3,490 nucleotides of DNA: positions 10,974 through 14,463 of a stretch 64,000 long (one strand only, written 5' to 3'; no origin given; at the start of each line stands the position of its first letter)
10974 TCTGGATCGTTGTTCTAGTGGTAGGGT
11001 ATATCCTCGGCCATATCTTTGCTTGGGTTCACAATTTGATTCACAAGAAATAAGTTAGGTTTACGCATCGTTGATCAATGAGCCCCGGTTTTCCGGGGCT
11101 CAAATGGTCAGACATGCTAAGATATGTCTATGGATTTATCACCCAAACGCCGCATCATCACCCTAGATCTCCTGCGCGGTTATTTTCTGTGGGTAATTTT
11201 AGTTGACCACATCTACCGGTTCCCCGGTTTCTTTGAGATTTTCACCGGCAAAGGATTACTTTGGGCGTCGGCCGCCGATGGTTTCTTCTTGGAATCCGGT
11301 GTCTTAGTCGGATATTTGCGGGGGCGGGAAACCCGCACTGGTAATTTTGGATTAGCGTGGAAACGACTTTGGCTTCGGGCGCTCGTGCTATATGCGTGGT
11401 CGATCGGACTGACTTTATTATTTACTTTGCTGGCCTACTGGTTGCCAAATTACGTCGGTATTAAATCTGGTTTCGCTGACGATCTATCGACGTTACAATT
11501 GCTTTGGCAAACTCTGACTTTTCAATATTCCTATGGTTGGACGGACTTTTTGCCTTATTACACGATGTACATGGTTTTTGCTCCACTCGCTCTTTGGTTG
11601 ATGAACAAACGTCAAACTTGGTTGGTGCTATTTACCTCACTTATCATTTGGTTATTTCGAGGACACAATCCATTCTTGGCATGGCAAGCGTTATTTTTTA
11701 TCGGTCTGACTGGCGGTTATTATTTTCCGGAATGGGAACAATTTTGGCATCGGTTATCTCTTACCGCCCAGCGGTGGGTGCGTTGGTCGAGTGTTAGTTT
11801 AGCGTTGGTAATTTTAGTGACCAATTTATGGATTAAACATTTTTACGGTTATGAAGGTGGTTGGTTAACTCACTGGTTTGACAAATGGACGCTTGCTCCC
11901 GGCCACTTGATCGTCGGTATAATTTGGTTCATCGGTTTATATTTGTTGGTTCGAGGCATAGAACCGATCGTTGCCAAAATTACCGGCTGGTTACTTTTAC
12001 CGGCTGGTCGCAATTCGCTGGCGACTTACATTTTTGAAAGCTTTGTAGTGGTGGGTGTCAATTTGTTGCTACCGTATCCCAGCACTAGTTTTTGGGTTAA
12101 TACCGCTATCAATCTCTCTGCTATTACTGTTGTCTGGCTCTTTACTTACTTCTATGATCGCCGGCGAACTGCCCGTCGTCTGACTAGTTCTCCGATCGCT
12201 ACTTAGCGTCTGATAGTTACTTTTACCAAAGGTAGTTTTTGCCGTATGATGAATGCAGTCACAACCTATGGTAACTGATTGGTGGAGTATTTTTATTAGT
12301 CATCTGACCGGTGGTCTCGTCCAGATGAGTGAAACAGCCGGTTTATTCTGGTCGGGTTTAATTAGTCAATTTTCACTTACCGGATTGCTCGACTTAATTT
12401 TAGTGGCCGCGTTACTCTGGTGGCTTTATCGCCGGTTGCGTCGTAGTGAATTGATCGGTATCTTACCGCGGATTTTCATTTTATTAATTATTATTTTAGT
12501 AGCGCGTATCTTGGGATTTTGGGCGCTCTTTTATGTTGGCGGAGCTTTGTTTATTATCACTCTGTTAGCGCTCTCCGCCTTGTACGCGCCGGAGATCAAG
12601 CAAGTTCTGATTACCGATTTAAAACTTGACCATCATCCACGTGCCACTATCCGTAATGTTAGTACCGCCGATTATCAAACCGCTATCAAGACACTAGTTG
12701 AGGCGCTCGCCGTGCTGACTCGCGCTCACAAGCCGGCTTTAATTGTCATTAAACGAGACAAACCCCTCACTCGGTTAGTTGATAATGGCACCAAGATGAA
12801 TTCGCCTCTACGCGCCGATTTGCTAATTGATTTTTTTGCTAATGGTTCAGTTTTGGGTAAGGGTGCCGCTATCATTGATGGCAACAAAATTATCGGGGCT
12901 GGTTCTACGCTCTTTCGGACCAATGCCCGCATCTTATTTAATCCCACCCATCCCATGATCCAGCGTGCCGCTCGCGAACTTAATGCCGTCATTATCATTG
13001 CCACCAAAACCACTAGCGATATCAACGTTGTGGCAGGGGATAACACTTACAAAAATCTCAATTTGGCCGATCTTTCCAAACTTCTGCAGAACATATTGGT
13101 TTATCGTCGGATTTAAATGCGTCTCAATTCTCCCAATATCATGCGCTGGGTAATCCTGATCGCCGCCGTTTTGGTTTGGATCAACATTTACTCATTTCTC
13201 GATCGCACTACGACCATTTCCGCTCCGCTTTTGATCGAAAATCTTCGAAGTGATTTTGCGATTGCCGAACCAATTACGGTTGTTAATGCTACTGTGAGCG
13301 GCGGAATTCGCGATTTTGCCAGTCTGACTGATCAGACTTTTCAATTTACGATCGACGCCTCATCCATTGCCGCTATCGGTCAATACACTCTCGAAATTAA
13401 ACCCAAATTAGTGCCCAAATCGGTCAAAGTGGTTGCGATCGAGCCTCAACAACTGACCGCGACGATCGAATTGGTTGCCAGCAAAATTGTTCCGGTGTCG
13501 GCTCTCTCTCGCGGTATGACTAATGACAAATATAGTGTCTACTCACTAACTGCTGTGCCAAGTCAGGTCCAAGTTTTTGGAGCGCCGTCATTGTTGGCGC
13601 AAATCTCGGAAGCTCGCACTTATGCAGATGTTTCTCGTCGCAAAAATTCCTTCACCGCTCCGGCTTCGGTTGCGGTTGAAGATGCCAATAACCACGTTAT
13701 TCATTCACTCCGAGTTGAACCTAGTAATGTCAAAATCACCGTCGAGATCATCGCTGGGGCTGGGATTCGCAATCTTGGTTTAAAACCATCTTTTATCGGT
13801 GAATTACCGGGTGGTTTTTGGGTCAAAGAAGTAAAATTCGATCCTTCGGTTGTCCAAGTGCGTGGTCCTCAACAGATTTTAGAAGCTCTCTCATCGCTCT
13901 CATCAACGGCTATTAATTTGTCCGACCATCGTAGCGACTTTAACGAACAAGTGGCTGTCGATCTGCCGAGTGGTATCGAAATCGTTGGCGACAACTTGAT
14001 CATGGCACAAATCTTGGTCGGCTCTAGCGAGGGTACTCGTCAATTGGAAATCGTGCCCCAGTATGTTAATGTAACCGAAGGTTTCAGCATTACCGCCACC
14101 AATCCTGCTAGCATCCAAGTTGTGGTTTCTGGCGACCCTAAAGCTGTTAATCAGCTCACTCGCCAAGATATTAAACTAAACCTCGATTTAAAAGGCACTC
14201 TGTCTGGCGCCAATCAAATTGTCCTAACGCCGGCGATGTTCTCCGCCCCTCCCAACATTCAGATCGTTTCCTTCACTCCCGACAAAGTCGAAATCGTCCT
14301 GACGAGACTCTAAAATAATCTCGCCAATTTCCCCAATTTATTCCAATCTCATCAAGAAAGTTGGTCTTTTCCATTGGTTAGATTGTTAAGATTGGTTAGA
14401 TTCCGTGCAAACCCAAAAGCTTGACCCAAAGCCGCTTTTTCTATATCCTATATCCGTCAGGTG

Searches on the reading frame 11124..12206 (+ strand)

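Call 97: search_protein_families(library=pfam, proteins=[window:11124-12206:+], max_evalue=0.00001)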
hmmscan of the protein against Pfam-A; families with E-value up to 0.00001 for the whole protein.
window:11124-12206:+ (360 aa): 2 families
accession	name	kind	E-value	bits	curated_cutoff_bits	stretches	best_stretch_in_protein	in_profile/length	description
PF10129.15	OpgC_C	-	1.1e-36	126.9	21.4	1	10-348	1-357/358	OpgC protein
PF01757.29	Acyl_transf_3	-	1.1e-07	31.7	31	1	13-341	3-325/326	Acyltransferase domain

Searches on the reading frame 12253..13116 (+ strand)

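Call 97: search_protein_families(library=pfam, proteins=[window:12253-13116:+], max_evalue=0.00001)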
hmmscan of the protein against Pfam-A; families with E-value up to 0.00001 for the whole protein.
window:12253-13116:+ (287 aa): 1 family
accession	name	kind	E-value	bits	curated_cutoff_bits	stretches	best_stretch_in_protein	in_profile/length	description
PF02457.21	DAC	-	1.4e-10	41.3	27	1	150-262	2-116/119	DisA bacterial checkpoint controller nucleotide-binding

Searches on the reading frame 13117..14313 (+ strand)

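Call 97: search_protein_families(library=pfam, proteins=[window:13117-14313:+], max_evalue=0.00001)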
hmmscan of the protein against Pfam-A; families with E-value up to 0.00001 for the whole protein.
window:13117-14313:+ (398 aa): 1 family
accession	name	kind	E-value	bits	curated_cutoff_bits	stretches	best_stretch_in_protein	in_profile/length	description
PF07949.17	YbbR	-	1.2e-28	99.6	22.3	2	125-209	1-81/81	YbbR-like protein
